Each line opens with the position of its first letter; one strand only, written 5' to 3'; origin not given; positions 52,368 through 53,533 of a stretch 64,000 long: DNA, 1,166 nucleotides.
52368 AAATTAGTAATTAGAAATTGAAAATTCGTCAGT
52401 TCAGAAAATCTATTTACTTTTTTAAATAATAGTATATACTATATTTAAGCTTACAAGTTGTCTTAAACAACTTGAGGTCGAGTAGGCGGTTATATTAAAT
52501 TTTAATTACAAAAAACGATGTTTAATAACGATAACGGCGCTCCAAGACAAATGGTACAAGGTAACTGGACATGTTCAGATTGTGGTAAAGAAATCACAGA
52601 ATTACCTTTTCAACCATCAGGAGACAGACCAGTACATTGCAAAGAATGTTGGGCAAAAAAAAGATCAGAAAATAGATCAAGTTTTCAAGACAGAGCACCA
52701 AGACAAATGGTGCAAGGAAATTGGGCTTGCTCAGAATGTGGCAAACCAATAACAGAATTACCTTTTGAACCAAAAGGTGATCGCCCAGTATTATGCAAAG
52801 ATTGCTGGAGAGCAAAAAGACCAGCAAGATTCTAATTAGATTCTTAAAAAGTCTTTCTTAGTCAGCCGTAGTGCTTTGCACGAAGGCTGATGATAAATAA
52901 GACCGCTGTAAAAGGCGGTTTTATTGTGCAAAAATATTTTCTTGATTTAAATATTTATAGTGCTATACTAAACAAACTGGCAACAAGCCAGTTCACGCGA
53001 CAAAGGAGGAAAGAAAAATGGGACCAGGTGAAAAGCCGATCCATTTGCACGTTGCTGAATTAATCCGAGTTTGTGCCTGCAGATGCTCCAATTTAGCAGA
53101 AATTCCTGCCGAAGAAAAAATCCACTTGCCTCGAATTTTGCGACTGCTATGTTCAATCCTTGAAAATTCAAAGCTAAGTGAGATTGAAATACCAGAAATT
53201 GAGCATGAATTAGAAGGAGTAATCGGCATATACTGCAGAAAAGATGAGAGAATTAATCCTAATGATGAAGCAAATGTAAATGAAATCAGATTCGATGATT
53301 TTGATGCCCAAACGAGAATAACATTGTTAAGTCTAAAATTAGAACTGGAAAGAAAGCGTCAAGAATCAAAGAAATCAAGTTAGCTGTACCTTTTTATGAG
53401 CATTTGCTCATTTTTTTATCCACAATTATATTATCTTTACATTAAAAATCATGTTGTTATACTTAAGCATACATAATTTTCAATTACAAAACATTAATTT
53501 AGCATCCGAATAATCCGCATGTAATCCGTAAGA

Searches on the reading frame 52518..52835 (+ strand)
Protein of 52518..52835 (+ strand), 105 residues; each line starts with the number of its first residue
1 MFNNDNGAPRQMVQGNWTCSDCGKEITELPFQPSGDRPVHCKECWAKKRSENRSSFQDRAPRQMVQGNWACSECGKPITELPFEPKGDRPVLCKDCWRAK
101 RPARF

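Call 7: search_protein_families(library=pfam, proteins=[window:52518-52835:+], max_evalue=1)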
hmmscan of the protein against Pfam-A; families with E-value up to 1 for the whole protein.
window:52518-52835:+ (105 aa): 32 families (the best 25 are shown)
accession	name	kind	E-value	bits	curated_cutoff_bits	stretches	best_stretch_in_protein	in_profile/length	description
PF23477.1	zf_Tbcl_2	-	4.8e-27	93.8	27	2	16-49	5-37/37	Probable treble clef zinc finger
PF00412.28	LIM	-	0.00013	22.5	22.9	2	70-99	28-56/58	LIM domain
PF09723.15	Zn_ribbon_8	-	0.00025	21.4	34.4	2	18-46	7-34/41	Zinc ribbon domain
PF21326.4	KDM6_GATAL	-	0.0012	19.1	27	1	18-56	11-51/59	KDM6, GATA-like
PF18439.7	zf_UBZ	-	0.0017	18.4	25.6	2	16-28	2-14/32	Ubiquitin-Binding Zinc Finger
PF12773.13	DZR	-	0.0024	18.5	27.3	2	12-50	8-36/45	Double zinc ribbon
PF17207.9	MCM_OB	-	0.011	16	24.8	1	11-56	29-74/126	MCM OB domain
PF13465.12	zf-H2C2_2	-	0.014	16.2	40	0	35-44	11-20/26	Zinc-finger double domain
PF09943.14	DUF2175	-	0.017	15.8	25.1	0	16-53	2-39/98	Uncharacterized protein conserved in archaea (DUF2175)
PF14537.11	Cytochrom_c3_2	-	0.023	15.6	25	1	16-96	6-77/79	Cytochrome c3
PF14149.11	YhfH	-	0.029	14.7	27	1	18-28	15-25/37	YhfH-like protein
PF04981.18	NMD3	-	0.031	14.2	24.9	0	71-100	1-23/243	NMD3 family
PF13451.12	zf_Tbcl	-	0.05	14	24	0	89-102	32-45/48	Probable treble clef domain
PF14447.12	Prok-RING_4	-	0.089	13.1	27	0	19-49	1-29/46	Prokaryotic RING finger family 4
PF24273.1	TRASH_HVO_1752_C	-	0.093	13.3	27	0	18-28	3-13/47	HVO_1752, C-terminal TRASH domain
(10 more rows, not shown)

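Call 8: search_protein_families(library=ncbifam, proteins=[window:52518-52835:+], max_evalue=1)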
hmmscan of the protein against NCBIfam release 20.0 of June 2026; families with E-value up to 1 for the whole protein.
window:52518-52835:+ (105 aa): 14 families
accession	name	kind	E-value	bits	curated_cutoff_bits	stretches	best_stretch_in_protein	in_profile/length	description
TIGR04272.1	cxxc_cxxc_Mbark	domain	3.3e-27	93.9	36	2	17-49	6-37/37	CxxC-x17-CxxC domain-containing protein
NF001607.0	PRK00398.1-4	equivalog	0.0031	17.2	89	1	12-47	5-37/53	DNA-directed RNA polymerase subunit P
NF008993.0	PRK12336.1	equivalog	0.0053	16.1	243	1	16-67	99-149/203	translation initiation factor IF-2 subunit beta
NF003058.0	PRK03976.1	equivalog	0.006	16.5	87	1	13-37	51-75/91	50S ribosomal protein L37ae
TIGR00280.1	eL43_euk_arch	equivalog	0.007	16.7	95.8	0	13-34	51-72/92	50S ribosomal protein L37Ae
TIGR02605.1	CxxC_CxxC_SSSS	subfamily_domain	0.0094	16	31.3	1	18-47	7-35/52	FmdB family zinc ribbon protein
TIGR02419.1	C4_traR_proteo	subfamily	0.016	15.7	59.7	0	11-43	27-61/64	phage/conjugal plasmid C-4 type zinc finger protein, TraR family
NF047912.1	ECs_2282_CxxC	subfamily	0.023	14.6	37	1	70-98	4-35/60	ECs_2282 family putative zinc-binding protein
NF050000.1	IS1_IS1595_Zn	domain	0.025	15.2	28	0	16-28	21-33/34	IS1/IS1595 family N-terminal zinc-binding domain-containing protein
NF001605.0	PRK00398.1-2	equivalog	0.034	14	63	0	71-80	4-13/43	DNA-directed RNA polymerase subunit P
NF038101.1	Trm112_arch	equivalog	0.043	14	77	0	8-25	26-43/59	methytransferase partner Trm112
NF005992.0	PRK08116.1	subfamily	0.16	11.1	189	1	11-83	11-84/269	hypothetical protein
NF041913.1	HVO_2142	equivalog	0.18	11.7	90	1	17-44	13-39/48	HVO_2142 family zinc finger protein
NF033497.1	rubre_like_arch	subfamily_domain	0.26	11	32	0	17-25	17-25/34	rubrerythrin-like domain-containing protein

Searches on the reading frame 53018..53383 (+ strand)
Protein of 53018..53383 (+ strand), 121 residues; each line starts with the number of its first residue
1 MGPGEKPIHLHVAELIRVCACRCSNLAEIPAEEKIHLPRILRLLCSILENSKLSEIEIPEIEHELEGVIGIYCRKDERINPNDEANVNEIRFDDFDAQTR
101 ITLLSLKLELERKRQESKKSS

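Call 7: search_protein_families(library=pfam, proteins=[window:53018-53383:+], max_evalue=1)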
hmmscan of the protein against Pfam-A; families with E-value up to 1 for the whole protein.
window:53018-53383:+ (121 aa): 0 families

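Call 8: search_protein_families(library=ncbifam, proteins=[window:53018-53383:+], max_evalue=1)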
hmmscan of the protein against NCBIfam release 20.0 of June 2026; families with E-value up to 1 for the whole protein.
window:53018-53383:+ (121 aa): 0 families

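Call 16: find_homologous_proteins(query=A1, max_evalue=1)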
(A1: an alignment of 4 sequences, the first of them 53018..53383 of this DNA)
Query A1 (4 sequences) (121 aa, profile of the alignment): 6 proteins with E <= 1 among 468 candidates.
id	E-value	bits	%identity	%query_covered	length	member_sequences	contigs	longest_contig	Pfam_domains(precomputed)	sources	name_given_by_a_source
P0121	8.8e-41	156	-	-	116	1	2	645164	-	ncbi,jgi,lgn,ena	ncbi:MAG: hypothetical protein WC663_02620 [Patescibacteria group bacterium]|jgi:hypothetical protei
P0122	6.4e-38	147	29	51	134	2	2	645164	-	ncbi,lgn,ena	ncbi:MAG: hypothetical protein WC663_02630 [Patescibacteria group bacterium]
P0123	2.7e-33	132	33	17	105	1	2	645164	-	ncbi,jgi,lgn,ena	ncbi:MAG: hypothetical protein WC663_02625 [Patescibacteria group bacterium]|jgi:hypothetical protei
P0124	2.7e-31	125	99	100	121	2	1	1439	-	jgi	-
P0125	7.8e-27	111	34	28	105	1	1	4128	-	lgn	-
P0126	2.9e-26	109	31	42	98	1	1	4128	-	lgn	-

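Call 17: find_encoding_contigs(protein=P0125, flank=10000)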
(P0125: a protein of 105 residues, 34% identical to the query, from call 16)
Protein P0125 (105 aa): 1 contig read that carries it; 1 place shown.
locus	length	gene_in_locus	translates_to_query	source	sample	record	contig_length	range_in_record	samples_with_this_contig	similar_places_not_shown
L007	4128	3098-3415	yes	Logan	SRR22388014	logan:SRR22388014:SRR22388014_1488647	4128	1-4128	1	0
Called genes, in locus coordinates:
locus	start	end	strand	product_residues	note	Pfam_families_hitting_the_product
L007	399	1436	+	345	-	PF07478:Dala_Dala_lig_C, PF13535:ATP-grasp_4 (faint)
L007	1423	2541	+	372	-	PF04055:Radical_SAM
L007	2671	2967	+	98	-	-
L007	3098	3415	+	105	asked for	-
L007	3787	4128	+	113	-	PF03729:DUF308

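Call 30: search_protein_families(library=pfam, proteins=[L007:399-1436:+, L007:1423-2541:+], max_evalue=0.001)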
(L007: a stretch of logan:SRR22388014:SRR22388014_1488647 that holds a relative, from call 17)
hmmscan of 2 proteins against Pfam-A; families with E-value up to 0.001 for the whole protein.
L007:399-1436:+ (345 aa): 5 families
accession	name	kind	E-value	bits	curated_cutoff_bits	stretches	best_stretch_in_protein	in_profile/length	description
PF07478.18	Dala_Dala_lig_C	-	1.2e-32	113.6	24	1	138-335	28-203/204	D-ala D-ala ligase C-terminus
PF13535.11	ATP-grasp_4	-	6.6e-06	26.3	27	0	146-205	2-71/160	ATP-grasp domain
PF02655.19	ATP-grasp_3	-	5.1e-05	23.8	23.2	1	113-301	3-155/160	ATP-grasp domain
PF08443.16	RimK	-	0.00024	21.2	21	0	112-178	2-68/188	RimK-like ATP-grasp domain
PF01820.27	Dala_Dala_lig_N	-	0.00054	20.9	34.6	0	59-103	79-121/121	D-ala D-ala ligase N-terminus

L007:1423-2541:+ (372 aa): 1 family
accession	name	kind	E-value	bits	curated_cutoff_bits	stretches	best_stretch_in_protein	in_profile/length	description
PF04055.27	Radical_SAM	-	2.2e-10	41.4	29.5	1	110-281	2-164/166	Radical SAM superfamily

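Call 72: search_protein_families(library=ncbifam, proteins=[L007:1423-2541:+, L007:399-1436:+], max_evalue=0.001)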
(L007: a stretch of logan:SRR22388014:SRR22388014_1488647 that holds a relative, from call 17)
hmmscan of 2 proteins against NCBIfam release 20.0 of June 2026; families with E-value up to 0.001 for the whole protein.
L007:1423-2541:+ (372 aa): 6 families
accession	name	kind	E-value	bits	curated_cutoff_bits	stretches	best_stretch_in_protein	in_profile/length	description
TIGR03820.1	lys_2_3_AblA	equivalog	8.9e-57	192.7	525.4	1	33-348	48-333/417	lysine 2,3-aminomutase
TIGR03822.1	AblA_like_2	hypoth_equivalog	7.9e-54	182.9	396.25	1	36-349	32-316/321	lysine-2,3-aminomutase-like protein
TIGR03821.1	EFP_modif_epmB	equivalog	2.6e-49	168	369.3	1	46-330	49-304/321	EF-P beta-lysylation protein EpmB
TIGR04468.1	arg_2_3_am_muta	equivalog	6.7e-49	166.8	600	1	36-358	44-337/351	arginine 2,3-aminomutase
TIGR00238.1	TIGR00238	subfamily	1.2e-48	165.8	199.2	1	32-336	53-326/331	KamA family radical SAM protein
TIGR04368.1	Glu_2_3_NH3_mut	equivalog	4.7e-45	153.9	650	1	36-348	97-377/404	glutamate 2,3-aminomutase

L007:399-1436:+ (345 aa): 37 families (the best 25 are shown)
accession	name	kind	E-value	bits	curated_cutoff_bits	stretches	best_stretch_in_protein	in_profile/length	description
NF002378.0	PRK01372.1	subfamily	1.4e-52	178.4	243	1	37-340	28-303/305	D-alanine--D-alanine ligase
TIGR01205.1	D_ala_D_alaTIGR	subfamily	8.8e-44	149.7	245.65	1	39-338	23-317/318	D-alanine--D-alanine ligase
NF002528.0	PRK01966.1-4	subfamily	1e-31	110.1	262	1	59-344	91-364/366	D-alanine--D-alanine ligase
NF002527.0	PRK01966.1-3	equivalog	1.6e-30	106.5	310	1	65-340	72-330/332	D-alanine--D-alanine ligase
NF011169.0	PRK14571.1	equivalog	5.7e-30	104.7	404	1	38-340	23-297/300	D-alanyl-alanine synthetase A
NF000091.3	D_ala_D_ser_VanG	exception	5.6e-27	94.5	495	1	66-337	90-342/344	D-alanine--D-serine ligase VanG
NF011170.0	PRK14572.1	equivalog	3.5e-26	92.1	489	1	71-341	90-348/351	D-alanyl-alanine synthetase A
NF002526.0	PRK01966.1-2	equivalog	4.3e-26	91.6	449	1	42-345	66-354/362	D-alanine--D-alanine ligase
NF002525.0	PRK01966.1-1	equivalog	1.7e-24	86.5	457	1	49-344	77-356/364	D-alanine--D-alanine ligase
NF000207.3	D_ala_D_ser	equivalog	1.9e-21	76.6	520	1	58-336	77-337/342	D-alanine--D-serine ligase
NF000206.1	D_ala_D_lac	equivalog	2.3e-21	76.2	550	1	67-340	88-342/342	D-alanine--(R)-lactate ligase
NF011167.0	PRK14569.1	equivalog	2.6e-21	76.2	410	1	37-336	25-293/296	D-alanyl-alanine synthetase A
NF000372.1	D_ala_D_lac_VanI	exception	2.9e-20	72.9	700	1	69-337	90-339/341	D-alanine--(R)-lactate ligase VanI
NF011168.0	PRK14570.1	equivalog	6e-18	65.4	505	1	67-344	85-352/364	D-alanyl-alanine synthetase A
NF011171.0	PRK14573.1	equivalog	8.1e-18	63.7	1015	1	65-345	522-793/809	bifunctional UDP-N-acetylmuramate--L-alanine ligase/D-alanine--D-alanine ligase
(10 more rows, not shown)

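Call 89: predict_structure(alignment_id=A7)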
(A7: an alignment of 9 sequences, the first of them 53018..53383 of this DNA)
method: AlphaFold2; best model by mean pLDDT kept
length: 121 residues; sequences in the alignment: 9
mean_pLDDT: 84.0   pTM: 0.78
mean pLDDT of the five models: 84.0, 83.5, 82.4, 80.5, 77.6
residues with pLDDT >= 90: 53; 70-90: 56; 50-70: 11; < 50: 1
segments of 3 or more residues with pLDDT < 50: none
pLDDT, mean of each block of 10 residues (from residue 1): 75 94 80 83 95 93 90 67 76 81 92 86 53
secondary structure, 60 per line:
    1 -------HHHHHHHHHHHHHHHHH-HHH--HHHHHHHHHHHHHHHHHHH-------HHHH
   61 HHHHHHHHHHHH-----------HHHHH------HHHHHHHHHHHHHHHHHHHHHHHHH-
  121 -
elements in order: H8-24 H31-49 H57-72 H84-88 H95-119

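Call 91: fold_search(model_id=the predicted structure, library=pdb)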
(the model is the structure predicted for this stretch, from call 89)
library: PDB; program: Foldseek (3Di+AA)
matches with E <= 10: 133; with E <= 0.001: 0
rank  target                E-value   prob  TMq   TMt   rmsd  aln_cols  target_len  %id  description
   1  5ona_A                7.2e-01  0.12  0.21  0.13  19.1       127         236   14  Drosophila Bag-of-marbles CBM peptide bound to human CAF40-CNOT1 (released 2017-12-27)
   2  4cru_A                7.9e-01  0.12  0.21  0.13  19.6       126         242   13  Complex of human CNOT9 and CNOT1 including one tryptophan (released 2014-05-07)
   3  5j08                  8.8e-01  0.47  0.43  0.35   9.8       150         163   17  Crystal structure of yeast Ent5 N-terminal domain-native P21 (released 2016-10-05)
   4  4crv_A                9.2e-01  0.12  0.22  0.13  19.6       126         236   13  Complex of human CNOT9 and CNOT1 including two tryptophans (released 2014-05-07)
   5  1yo7_A                9.7e-01  0.21  0.28  0.28  10.5       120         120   13  Re-engineering topology of the homodimeric ROP protein into a single-chain 4-helix bundle (released 2005-02-15)
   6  5k7v_A                1.1e+00  0.72  0.48  0.24   7.1       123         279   13  Computational Design of Self-Assembling Cyclic Protein Homooligomers (released 2017-04-12)
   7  4onr                  1.4e+00  0.16  0.29  0.25  15.5       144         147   14  Crystal structure of Borrelia burgdorferi decorin-binding protein DbpA (released 2014-07-09)
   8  2jmh_MODEL_1_A        1.4e+00  0.15  0.29  0.30  15.1       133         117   15  NMR solution structure of Blo t 5, a major mite allergen from Blomia tropicalis (released 2007-11-13)
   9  2lfd_MODEL_1_A        1.8e+00  0.30  0.38  0.39   8.0       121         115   11  Solution NMR structure of Diiron protein in presence of 2 eq Zn2+, Northeast Structural Genomics Consortium Ta (released 2011-08-24)
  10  9ca3_D                1.8e+00  0.08  0.24  0.14  11.2       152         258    8  Crystal structure of MarE C280S in complex with cyanide bound heme and its native substrate, beta-methyl-L-tryptophan (released 2025-04-02)
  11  9bqw_A                1.9e+00  0.14  0.28  0.26  13.1       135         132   13  Fab F945-DbpA complex (released 2025-08-06)
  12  9mg8_B                2.0e+00  0.11  0.26  0.11  18.6       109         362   16  Crystal Structure of b-iTHR-110 (released 2025-12-17)
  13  4ct6_A                2.0e+00  0.08  0.22  0.13  19.4       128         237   14  CNOT9-CNOT1 complex (released 2014-05-07)
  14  9ca3_B                2.2e+00  0.08  0.23  0.15  10.9       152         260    9  Crystal structure of MarE C280S in complex with cyanide bound heme and its native substrate, beta-methyl-L-tryptophan (released 2025-04-02)
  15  6vfk_B                2.3e+00  0.44  0.47  0.24   7.0       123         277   12  De novo designed tetrahedral nanoparticle T33_dn10 displaying 4 copies of BG505-SOSIP trimer on the surface (released 2020-07-22)
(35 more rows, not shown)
